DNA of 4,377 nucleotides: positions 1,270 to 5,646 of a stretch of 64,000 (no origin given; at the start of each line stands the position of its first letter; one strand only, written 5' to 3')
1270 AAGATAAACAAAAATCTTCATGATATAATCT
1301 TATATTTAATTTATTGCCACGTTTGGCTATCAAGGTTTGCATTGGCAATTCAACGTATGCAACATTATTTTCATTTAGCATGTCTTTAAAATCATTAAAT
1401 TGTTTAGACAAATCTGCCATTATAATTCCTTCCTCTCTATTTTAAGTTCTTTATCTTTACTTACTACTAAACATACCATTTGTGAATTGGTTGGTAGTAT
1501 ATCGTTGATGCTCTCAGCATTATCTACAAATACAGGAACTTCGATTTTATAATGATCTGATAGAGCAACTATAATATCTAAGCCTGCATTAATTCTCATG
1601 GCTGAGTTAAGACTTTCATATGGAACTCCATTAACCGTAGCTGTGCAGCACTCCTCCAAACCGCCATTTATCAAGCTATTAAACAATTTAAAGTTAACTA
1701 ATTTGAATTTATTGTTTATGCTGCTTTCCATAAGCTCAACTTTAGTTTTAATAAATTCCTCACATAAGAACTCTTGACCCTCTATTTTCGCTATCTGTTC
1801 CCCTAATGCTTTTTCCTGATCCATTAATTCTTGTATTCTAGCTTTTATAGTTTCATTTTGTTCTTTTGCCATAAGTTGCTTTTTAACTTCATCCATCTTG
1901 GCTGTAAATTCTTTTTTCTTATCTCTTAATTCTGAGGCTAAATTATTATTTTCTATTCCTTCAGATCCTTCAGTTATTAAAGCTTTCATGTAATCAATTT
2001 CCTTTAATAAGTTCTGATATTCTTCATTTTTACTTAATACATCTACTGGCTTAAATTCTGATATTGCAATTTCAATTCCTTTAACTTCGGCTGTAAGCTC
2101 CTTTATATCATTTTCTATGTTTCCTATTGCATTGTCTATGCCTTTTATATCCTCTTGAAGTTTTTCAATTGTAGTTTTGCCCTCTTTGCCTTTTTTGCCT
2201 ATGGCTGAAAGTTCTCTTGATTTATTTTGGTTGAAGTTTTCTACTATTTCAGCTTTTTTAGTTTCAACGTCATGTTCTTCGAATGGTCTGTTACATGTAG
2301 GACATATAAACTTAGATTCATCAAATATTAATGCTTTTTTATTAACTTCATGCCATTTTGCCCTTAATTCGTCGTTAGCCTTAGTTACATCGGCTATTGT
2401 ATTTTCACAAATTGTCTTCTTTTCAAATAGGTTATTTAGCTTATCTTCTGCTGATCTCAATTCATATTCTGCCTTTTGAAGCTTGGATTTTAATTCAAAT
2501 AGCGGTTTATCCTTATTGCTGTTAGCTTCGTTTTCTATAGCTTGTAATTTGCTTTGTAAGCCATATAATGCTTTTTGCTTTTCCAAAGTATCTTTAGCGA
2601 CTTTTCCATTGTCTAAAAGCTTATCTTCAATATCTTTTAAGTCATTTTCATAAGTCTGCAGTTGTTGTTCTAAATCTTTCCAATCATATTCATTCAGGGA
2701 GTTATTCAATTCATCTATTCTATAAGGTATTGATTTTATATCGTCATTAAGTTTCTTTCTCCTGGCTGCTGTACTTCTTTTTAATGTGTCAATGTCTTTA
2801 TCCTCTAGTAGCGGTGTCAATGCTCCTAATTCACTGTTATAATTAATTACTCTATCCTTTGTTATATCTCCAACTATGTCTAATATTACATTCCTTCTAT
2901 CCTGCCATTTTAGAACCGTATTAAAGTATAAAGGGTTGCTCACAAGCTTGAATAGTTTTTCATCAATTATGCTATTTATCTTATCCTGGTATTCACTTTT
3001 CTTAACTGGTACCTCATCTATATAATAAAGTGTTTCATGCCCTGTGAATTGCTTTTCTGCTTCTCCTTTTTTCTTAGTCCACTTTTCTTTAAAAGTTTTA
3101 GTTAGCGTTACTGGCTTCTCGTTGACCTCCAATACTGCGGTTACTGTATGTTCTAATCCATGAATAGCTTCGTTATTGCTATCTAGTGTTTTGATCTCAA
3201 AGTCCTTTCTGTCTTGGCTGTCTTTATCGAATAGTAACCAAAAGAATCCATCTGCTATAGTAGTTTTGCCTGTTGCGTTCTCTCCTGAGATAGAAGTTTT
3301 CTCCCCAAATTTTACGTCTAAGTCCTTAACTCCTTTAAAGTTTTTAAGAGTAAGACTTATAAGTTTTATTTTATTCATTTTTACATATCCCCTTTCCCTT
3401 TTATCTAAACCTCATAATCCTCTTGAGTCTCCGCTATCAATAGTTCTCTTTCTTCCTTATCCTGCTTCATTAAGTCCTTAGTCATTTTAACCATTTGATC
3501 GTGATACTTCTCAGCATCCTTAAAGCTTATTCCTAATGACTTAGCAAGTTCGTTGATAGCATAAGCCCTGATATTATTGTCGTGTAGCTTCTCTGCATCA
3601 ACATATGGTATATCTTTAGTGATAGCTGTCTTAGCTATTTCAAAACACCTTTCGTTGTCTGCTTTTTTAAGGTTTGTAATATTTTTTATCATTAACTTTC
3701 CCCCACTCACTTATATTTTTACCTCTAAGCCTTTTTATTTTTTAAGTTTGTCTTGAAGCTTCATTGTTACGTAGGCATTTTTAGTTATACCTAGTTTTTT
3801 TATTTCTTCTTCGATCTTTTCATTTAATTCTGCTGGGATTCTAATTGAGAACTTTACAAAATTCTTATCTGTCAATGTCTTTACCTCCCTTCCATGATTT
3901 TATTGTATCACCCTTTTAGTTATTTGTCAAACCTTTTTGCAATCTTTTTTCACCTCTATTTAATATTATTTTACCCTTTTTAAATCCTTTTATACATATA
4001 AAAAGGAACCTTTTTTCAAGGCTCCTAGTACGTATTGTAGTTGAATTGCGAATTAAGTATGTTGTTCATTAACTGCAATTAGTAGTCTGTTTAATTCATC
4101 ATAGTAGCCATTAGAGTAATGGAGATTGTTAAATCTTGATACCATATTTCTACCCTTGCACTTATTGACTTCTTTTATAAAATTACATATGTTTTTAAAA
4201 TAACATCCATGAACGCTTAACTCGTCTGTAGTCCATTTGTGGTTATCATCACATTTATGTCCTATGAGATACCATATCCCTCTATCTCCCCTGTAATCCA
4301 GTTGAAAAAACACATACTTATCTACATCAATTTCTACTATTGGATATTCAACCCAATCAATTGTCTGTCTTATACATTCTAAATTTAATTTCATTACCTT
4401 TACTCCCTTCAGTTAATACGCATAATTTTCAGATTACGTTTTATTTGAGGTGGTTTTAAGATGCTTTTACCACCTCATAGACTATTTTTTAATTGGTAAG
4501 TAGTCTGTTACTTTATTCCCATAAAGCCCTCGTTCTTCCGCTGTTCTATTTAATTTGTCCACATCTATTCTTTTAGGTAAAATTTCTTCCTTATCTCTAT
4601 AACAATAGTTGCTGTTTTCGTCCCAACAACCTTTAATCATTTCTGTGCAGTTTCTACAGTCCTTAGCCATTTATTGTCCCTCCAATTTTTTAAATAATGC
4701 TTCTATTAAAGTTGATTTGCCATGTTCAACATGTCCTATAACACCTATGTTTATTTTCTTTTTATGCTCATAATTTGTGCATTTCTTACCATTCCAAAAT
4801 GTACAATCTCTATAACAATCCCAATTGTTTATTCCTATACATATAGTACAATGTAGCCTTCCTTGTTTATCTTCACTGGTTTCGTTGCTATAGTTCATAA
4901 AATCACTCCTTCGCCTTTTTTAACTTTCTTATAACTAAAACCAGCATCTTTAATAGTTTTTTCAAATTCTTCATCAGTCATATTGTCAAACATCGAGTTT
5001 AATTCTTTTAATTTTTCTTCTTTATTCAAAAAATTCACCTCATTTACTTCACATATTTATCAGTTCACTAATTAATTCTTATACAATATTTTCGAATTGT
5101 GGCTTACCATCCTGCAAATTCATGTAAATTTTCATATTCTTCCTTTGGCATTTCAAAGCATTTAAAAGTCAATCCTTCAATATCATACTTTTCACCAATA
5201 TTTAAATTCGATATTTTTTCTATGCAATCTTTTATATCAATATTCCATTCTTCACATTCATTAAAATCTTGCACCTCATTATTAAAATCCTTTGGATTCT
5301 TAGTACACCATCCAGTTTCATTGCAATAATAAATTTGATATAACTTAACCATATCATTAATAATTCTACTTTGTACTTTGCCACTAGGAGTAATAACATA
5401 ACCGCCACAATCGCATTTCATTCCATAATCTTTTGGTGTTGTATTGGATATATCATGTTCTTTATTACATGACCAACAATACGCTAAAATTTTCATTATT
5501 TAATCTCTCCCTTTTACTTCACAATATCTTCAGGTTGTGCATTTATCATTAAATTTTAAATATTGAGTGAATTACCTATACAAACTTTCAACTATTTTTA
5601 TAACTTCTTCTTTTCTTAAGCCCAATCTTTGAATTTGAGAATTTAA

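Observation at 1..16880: A 224-bp near-perfect inverted repeat pair brackets a 16.4-kb lysis/plasmid/mobilization/recombination block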

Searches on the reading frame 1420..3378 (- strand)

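Call 18: search_protein_families(library=pfam, proteins=[window:1420-3378:-], max_evalue=0.01)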
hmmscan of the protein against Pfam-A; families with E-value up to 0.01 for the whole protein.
window:1420-3378:- (652 aa): 4 families
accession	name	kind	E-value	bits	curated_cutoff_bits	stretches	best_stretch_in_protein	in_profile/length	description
PF13476.12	AAA_23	-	1e-10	43.1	27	1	8-253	1-199/201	AAA domain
PF07889.17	DUF1664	-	0.0011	19.5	34.6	0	385-441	63-119/124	Protein of unknown function (DUF1664)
PF13555.12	AAA_29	-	0.0017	18.5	27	1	13-50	11-47/61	P-loop containing region of AAA domain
PF04423.19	Rad50_zn_hook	-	0.0093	16.2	24.3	1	338-370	1-33/52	Rad50 zinc hook motif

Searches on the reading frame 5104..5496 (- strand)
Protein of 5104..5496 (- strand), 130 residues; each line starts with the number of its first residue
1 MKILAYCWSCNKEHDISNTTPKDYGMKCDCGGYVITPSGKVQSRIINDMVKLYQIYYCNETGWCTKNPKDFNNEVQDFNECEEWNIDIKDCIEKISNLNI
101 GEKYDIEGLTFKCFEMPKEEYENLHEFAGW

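Call 18: search_protein_families(library=pfam, proteins=[window:5104-5496:-], max_evalue=0.01)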
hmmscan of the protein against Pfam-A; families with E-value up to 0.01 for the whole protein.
window:5104-5496:- (130 aa): 1 family
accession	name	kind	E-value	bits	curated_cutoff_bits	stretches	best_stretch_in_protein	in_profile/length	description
PF23003.2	Fn1_2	-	0.0013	19.3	27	1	82-118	30-67/70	Fibronectin type I domain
